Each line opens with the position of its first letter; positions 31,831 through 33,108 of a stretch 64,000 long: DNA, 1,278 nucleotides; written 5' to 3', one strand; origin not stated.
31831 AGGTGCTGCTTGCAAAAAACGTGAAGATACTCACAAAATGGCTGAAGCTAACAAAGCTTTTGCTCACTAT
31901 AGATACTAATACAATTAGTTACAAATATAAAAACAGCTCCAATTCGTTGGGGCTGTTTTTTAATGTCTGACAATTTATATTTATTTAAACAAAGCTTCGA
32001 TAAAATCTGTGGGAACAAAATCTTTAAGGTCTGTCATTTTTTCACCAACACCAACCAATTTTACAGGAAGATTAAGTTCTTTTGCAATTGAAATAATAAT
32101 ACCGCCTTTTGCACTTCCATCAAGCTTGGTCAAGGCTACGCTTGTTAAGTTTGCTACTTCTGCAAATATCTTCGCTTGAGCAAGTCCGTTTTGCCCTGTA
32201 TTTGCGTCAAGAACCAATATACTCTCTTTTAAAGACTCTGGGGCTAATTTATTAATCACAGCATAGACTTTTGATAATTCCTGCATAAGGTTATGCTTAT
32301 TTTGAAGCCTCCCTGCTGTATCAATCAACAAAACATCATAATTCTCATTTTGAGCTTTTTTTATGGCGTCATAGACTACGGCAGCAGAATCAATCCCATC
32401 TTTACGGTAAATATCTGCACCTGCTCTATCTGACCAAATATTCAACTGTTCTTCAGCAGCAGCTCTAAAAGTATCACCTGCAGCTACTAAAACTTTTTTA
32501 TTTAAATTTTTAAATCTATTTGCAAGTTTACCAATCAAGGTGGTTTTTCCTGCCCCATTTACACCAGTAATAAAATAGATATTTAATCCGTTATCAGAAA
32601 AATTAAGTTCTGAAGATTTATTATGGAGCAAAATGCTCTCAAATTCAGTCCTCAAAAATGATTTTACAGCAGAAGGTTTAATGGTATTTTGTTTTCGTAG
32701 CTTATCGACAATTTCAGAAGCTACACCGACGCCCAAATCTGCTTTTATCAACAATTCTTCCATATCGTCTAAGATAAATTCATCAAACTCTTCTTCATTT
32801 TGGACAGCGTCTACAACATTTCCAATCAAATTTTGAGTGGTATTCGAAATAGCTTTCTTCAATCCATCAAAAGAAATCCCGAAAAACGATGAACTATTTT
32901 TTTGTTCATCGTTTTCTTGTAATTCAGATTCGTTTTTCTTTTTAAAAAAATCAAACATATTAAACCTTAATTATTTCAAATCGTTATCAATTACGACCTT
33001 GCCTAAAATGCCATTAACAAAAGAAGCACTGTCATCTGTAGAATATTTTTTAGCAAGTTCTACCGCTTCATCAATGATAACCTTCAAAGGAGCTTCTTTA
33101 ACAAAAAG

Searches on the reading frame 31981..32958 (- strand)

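Call 31: search_protein_families(library=pfam, proteins=[window:31981-32958:-], max_evalue=0.001)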
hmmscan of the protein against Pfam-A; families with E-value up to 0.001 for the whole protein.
window:31981-32958:- (325 aa): 17 families
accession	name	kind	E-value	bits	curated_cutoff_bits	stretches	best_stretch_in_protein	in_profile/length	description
PF00448.28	SRP54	-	1.4e-68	230.9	22.7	1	126-324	2-195/196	SRP54-type protein, GTPase domain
PF02881.24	SRP54_N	-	7.6e-08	32.9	22.4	1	46-103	6-72/75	SRP54-type protein, helical bundle domain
PF13207.12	AAA_17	-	1.5e-06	29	27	1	131-230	1-94/136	AAA domain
PF09848.15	SLFN-g3_helicase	-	1.8e-06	27.9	24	1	127-238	3-110/354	Schlafen group 3, DNA/RNA helicase domain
PF13401.12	AAA_22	-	2.9e-05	24.8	27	1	126-233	6-109/130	AAA domain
PF13604.12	AAA_30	-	5.7e-05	23.4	27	1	127-221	20-103/191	AAA domain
PF03266.21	NTPase_1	-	5.9e-05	23.4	23.9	0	128-156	2-30/168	NTPase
PF00009.33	GTP_EFTU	-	7.8e-05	22.8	26.5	1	130-229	8-91/188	Elongation factor Tu GTP binding domain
PF13238.12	AAA_18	-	8.1e-05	23.5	29.4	1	129-214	2-79/128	AAA domain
PF19842.5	YqeC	-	0.00015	22.5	27.6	0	133-195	4-66/145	YqeC protein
PF06414.18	Zeta_toxin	-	0.00033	20.6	22.3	1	127-228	18-117/199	Zeta toxin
PF01637.24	ATPase_2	-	0.00035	20.9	33.2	1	125-237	20-107/225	ATPase domain predominantly from Archaea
PF13614.12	AAA_31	-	0.00054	20.4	27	0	135-238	12-111/177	AAA domain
PF13479.12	AAA_24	-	0.0006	20.1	27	0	128-220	5-78/195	AAA domain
PF00005.33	ABC_tran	-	0.00071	20.6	25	0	123-174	9-56/137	ABC transporter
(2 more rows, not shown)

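Call 32: search_protein_families(library=padloc, proteins=[window:31981-32958:-], max_evalue=0.00001)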
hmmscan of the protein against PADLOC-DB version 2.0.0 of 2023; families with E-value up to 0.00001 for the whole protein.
window:31981-32958:- (325 aa): 3 families
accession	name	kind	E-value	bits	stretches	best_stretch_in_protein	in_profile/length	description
PDLC00289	PtuA1|PtuA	-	1.8e-06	25.3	1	113-245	16-157/404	AAA ATPase domain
PDLC02372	Nhi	-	6e-06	23.2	1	125-229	199-281/470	-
PDLC05035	PDC-S53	-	6e-06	22.6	1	82-222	463-593/900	-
